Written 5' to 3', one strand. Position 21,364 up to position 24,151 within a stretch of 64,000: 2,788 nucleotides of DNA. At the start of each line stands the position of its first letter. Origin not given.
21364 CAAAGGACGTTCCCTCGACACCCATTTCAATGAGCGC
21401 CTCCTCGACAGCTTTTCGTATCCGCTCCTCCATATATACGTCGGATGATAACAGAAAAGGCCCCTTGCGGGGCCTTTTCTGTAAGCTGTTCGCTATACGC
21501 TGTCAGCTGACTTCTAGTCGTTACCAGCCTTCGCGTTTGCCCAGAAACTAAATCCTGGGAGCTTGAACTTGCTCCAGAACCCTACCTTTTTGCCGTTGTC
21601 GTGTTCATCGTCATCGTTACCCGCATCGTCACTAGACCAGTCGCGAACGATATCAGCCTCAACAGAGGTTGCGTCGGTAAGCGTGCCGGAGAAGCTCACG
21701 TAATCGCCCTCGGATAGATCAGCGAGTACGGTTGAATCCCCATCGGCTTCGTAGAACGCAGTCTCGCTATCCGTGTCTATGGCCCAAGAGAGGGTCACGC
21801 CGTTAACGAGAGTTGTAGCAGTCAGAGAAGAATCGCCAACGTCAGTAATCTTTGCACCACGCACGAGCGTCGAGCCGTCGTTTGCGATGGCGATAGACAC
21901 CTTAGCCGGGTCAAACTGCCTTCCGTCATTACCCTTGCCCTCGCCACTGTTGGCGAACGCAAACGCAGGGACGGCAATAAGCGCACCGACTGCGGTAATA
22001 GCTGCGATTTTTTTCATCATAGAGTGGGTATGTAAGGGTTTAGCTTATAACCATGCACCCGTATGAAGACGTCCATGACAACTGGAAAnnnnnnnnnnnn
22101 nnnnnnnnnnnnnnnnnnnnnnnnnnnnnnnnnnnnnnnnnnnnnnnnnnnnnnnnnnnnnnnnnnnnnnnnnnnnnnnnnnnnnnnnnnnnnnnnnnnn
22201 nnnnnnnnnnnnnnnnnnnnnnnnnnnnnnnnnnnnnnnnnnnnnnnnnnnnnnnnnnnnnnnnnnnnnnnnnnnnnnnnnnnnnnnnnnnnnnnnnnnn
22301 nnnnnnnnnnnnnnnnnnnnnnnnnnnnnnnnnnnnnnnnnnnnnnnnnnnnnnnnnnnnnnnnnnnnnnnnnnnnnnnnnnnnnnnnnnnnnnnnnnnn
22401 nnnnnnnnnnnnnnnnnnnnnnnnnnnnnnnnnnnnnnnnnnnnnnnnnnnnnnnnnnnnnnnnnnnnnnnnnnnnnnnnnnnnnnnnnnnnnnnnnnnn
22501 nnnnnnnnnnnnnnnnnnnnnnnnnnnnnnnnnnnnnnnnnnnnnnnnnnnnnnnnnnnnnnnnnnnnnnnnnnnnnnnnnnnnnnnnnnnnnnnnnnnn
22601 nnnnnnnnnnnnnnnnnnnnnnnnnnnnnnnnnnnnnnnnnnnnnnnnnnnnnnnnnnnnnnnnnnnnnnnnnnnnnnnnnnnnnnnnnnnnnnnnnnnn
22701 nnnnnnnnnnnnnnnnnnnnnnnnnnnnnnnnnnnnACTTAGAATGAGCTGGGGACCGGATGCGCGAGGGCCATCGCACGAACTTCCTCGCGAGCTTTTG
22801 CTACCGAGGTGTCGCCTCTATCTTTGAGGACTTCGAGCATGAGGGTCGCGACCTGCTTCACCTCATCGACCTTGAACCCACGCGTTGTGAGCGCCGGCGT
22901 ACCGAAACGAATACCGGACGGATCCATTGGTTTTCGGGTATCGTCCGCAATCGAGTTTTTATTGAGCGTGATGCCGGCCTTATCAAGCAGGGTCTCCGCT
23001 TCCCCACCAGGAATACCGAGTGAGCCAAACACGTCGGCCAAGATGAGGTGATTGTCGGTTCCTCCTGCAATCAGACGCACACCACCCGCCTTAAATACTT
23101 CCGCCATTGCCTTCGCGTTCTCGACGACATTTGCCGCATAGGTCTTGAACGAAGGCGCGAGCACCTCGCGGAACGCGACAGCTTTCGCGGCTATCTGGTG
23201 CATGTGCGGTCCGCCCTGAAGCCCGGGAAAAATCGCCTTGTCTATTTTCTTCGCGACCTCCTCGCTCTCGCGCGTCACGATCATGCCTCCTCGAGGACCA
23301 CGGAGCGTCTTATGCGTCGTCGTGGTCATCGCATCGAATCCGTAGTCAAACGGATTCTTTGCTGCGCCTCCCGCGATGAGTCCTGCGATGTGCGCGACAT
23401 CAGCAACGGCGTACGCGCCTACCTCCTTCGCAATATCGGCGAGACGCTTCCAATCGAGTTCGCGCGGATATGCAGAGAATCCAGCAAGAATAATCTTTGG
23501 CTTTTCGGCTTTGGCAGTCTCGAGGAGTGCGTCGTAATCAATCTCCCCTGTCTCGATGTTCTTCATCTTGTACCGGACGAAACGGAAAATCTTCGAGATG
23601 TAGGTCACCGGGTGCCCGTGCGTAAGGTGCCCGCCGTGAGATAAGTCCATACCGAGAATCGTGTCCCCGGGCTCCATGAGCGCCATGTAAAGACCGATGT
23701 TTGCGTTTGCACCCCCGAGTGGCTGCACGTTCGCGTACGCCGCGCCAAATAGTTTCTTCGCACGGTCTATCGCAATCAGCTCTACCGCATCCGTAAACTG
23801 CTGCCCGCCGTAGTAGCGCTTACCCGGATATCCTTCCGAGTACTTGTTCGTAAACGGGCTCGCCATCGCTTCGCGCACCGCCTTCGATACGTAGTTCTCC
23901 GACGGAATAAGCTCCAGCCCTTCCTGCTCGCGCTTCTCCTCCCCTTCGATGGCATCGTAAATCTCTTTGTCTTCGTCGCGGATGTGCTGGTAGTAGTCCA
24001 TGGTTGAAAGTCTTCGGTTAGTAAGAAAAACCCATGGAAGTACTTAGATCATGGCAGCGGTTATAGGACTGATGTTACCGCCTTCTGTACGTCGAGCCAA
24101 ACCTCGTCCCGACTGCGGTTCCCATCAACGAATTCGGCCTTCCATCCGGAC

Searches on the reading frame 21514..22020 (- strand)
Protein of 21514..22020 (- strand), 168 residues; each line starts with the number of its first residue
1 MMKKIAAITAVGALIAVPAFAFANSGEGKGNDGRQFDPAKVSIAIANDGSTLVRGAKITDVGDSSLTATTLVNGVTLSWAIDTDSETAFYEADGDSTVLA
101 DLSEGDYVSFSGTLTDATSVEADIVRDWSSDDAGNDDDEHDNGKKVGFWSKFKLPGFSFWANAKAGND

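Call 4: search_protein_families(library=pfam, proteins=[window:21514-22020:-], max_evalue=1)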
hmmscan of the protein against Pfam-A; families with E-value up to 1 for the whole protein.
window:21514-22020:- (168 aa): 4 families
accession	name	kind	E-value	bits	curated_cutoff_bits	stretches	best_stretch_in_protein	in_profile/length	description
PF18914.6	DUF5666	-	0.0046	17.7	27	1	58-122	4-56/60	Domain of unknown function (DUF5666)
PF25289.1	DUF7877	-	0.097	13.5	27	1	94-153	48-109/115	Domain of unknown function (DUF7877)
PF21394.3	Beta-ketacyl_N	-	0.15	12.1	26.9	1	101-154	47-100/170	Beta-ketoacyl synthase-like, N-terminal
PF25631.1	Inovirus_capsid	-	0.92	9.8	27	1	5-21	14-30/41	Inovirus capsid protein family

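Call 5: search_protein_families(library=padloc, proteins=[window:21514-22020:-], max_evalue=1)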
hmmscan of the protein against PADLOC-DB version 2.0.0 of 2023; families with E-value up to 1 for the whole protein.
window:21514-22020:- (168 aa): 1 family
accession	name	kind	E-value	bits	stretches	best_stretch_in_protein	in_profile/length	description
PDLC03149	Specificity_I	-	0.017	12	1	64-120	115-171/401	Type I specificity subunit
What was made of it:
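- Closest known: Stand-alone abortive-infection. Different: There is no homology to any Pfam or PADLOC Abi family (calls 4, 5).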

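Call 16: search_protein_families(library=ncbifam, proteins=[window:21514-22020:-], max_evalue=1)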
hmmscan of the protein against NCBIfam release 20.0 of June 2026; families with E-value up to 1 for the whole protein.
window:21514-22020:- (168 aa): 1 family
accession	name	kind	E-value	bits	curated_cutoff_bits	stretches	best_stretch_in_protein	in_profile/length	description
NF052475.1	2OG-Fe_FlmC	exception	0.14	12.2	240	1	70-125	113-167/181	FlmC family 2OG-Fe(II) oxygenase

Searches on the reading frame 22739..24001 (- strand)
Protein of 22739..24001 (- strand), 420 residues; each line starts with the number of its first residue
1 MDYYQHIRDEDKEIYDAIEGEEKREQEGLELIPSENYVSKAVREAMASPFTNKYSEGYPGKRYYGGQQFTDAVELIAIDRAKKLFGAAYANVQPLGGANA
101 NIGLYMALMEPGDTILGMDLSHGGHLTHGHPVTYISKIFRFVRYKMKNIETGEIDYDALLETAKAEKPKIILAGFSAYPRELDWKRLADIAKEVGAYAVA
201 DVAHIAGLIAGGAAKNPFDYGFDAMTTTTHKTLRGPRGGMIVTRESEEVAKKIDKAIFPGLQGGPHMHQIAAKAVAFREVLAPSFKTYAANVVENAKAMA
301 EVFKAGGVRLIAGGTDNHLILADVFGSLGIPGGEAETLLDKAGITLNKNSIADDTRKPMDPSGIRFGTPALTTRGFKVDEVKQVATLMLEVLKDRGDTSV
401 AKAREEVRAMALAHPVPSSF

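Call 4: search_protein_families(library=pfam, proteins=[window:22739-24001:-], max_evalue=1)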
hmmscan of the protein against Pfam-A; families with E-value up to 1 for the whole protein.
window:22739-24001:- (420 aa): 2 families
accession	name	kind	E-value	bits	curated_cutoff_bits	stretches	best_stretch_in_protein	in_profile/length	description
PF00464.25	SHMT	-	6e-151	503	27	1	8-387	2-398/399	Serine hydroxymethyltransferase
PF00155.27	Aminotran_1_2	-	7.9e-10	38.9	19.7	1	77-308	52-295/361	Aminotransferase class I and II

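Call 29: find_related_loci(query=window:22739-24001:-, collection=genome_contigs, flank=6000)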
Query window:22739-24001:- (420 aa) in genome_contigs; peptide patterns used: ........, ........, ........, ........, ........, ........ (x = any residue, [..] = any of these).
379 stretches matched a pattern; 255 encode a relative of the query (tblastn E <= 1e-3); the best 80 are kept; 80 distinct loci.
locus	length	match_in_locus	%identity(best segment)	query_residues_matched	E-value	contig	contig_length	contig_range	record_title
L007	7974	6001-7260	92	1-420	0e+0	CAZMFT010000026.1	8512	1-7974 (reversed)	MAG TPA_asm: uncultured Candidatus Saccharibacteria bacterium isolate SRP278252_co2_7 genome assembly, contig: NODE_1764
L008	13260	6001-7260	84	1-420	0e+0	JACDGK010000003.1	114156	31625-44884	MAG: Patescibacteria group bacterium isolate MGR_bin410 SD2908_NODE_46_length_114156_cov_3.771470, whole genome shotgun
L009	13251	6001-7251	81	4-420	0e+0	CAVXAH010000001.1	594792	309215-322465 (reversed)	MAG: uncultured bacterium isolate MFD01275.bin.1.77 genome assembly, contig: contig_4149, whole genome shotgun sequence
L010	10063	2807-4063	79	2-420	0e+0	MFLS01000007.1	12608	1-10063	MAG: Candidatus Kaiserbacteria bacterium RIFCSPHIGHO2_12_FULL_56_13 rifcsphigho2_12_scaffold_14599, whole genome shotgun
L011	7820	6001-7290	78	4-420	0e+0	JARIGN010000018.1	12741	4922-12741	MAG: Candidatus Kaiserbacteria bacterium isolate CullarsAll.DT.30 k141_98139, whole genome shotgun sequence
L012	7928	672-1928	79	1-420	0e+0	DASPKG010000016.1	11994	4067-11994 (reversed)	MAG TPA_asm: Candidatus Paceibacterota bacterium isolate SMAG_U12030 k141_1648562, whole genome shotgun sequence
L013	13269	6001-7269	78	1-420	0e+0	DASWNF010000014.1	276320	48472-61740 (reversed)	MAG TPA_asm: Candidatus Paceibacterota bacterium isolate SMAG_U3407 k141_30228, whole genome shotgun sequence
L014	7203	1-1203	81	20-420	0e+0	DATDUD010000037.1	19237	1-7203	MAG TPA_asm: Candidatus Paceibacterota bacterium isolate SMAG_U8048 k141_11421, whole genome shotgun sequence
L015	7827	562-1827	78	1-420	0e+0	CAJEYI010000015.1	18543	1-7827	uncultured bacterium isolate SB-2103-1078-G15 genome assembly, contig: sag_spades_SB-2103-1078-G15_0000015, whole genome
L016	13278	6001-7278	78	1-420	0e+0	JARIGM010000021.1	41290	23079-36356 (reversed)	MAG: Candidatus Kaiserbacteria bacterium isolate CullarsAll.DT.26 k141_27801, whole genome shotgun sequence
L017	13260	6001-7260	79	1-420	0e+0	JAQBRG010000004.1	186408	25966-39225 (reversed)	MAG: Parcubacteria group bacterium isolate RYN_393 scaffold_4376877, whole genome shotgun sequence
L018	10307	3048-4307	76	1-420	0e+0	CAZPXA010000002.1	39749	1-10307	MAG TPA_asm: uncultured Candidatus Saccharibacteria bacterium isolate binchicken_co134_412 genome assembly, contig: NODE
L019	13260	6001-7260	75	1-420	0e+0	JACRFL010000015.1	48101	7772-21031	MAG: Candidatus Kaiserbacteria bacterium isolate NC_groundwater_1724_Pr3_B-0.1um_57_17 SR-2_scaffold_141_3415659, whole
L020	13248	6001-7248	76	4-420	0e+0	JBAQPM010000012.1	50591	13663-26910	MAG: Minisyncoccia bacterium isolate MFD12001_ilm_asm_bin22 k127_21047, whole genome shotgun sequence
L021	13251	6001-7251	76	4-420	0e+0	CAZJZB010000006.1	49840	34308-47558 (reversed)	MAG TPA_asm: uncultured Candidatus Saccharibacteria bacterium isolate SRP178908_co1_146 genome assembly, contig: NODE_35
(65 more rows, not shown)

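Call 76: search_protein_families(library=pfam, proteins=[L019:7288-7842:+, L019:7855-8241:+, L021:8948-11731:-, L021:7608-8327:-, L021:8462-8770:+, L017:7320-7745:+, L017:8144-8851:+, L017:8900-9340:+, L010:4126-4530:+, L007:7310-7780:-], max_evalue=0.001)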
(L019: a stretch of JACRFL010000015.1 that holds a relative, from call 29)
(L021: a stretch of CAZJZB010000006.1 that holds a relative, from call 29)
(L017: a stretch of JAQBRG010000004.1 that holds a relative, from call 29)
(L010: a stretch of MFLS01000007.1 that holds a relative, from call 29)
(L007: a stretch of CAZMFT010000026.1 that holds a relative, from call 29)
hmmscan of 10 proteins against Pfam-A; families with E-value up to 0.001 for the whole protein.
L019:7288-7842:+ (185 aa): 1 family
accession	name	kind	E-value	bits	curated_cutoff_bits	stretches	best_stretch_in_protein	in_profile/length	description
PF13274.11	SocA_Panacea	-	7.1e-19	69.2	25.7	1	53-163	1-112/113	Antitoxin SocA-like, Panacea domain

L019:7855-8241:+ (129 aa): 0 families

L021:8948-11731:- (928 aa): 6 families
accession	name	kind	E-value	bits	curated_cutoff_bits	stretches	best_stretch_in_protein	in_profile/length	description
PF20473.4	MmeI_Mtase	-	4.3e-90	301.9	27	1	349-619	2-259/259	MmeI, DNA-methyltransferase domain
PF20466.3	MmeI_TRD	-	1.1e-74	250.7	27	1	641-845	1-206/207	MmeI, target recognition domain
PF20464.3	MmeI_N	-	7.2e-35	121.4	27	1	19-185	2-180/181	MmeI, N-terminal domain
PF20467.3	MmeI_C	-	1.1e-27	96.5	27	1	848-926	2-79/83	MmeI, C-terminal domain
PF20465.4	MmeI_hel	-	4.9e-19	69.3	27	1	192-270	2-75/75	MmeI, helicase spacer domain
PF07669.17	Eco57I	-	1.8e-05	25.3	25.3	1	429-562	2-139/171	Eco57I restriction-modification methylase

L021:7608-8327:- (240 aa): 4 families
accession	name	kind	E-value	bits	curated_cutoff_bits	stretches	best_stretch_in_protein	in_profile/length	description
PF13274.11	SocA_Panacea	-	1.1e-19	71.8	25.7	1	103-211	1-112/113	Antitoxin SocA-like, Panacea domain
PF01381.28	HTH_3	-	4.6e-11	43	23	1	8-47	1-40/55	Helix-turn-helix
PF13560.12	HTH_31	-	6e-07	30.1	27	1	9-48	7-47/64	Helix-turn-helix domain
PF12844.13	HTH_19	-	2.9e-05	24.3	30.2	1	7-57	3-53/64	Helix-turn-helix domain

L021:8462-8770:+ (103 aa): 0 families

L017:7320-7745:+ (142 aa): 1 family
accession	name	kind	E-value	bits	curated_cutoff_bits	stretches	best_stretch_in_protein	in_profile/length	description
PF09391.15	DUF2000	-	1.1e-31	110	25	1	9-141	2-132/133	Protein of unknown function (DUF2000)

L017:8144-8851:+ (236 aa): 2 families
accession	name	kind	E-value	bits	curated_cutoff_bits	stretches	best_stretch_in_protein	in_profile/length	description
PF11814.14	DUF3335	-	1.2e-06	28.6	25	1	124-214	89-177/206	Peptidase_C39 like family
PF13529.12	Peptidase_C39_2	-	3.8e-05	24.7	24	0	29-201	2-142/143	Peptidase_C39 like family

L017:8900-9340:+ (147 aa): 1 family
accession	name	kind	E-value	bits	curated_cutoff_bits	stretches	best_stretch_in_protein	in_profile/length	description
PF00877.26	NLPC_P60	-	3.8e-05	24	23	1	31-104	12-84/105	NlpC/P60 family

L010:4126-4530:+ (135 aa): 1 family
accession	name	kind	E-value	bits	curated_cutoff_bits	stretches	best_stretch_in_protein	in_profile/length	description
PF01371.25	Trp_repressor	-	7e-06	26.5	27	1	21-90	6-76/88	Trp repressor protein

L007:7310-7780:- (156 aa): 0 families
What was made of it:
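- Inserts include low-GC SocA/Panacea modules (L019, L021) and an MmeI type IIG enzyme (call 76). At the same junction relatives carry TA and R-M cargo (call 76). TA modules occupy the same hot spot in relatives (call 76).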
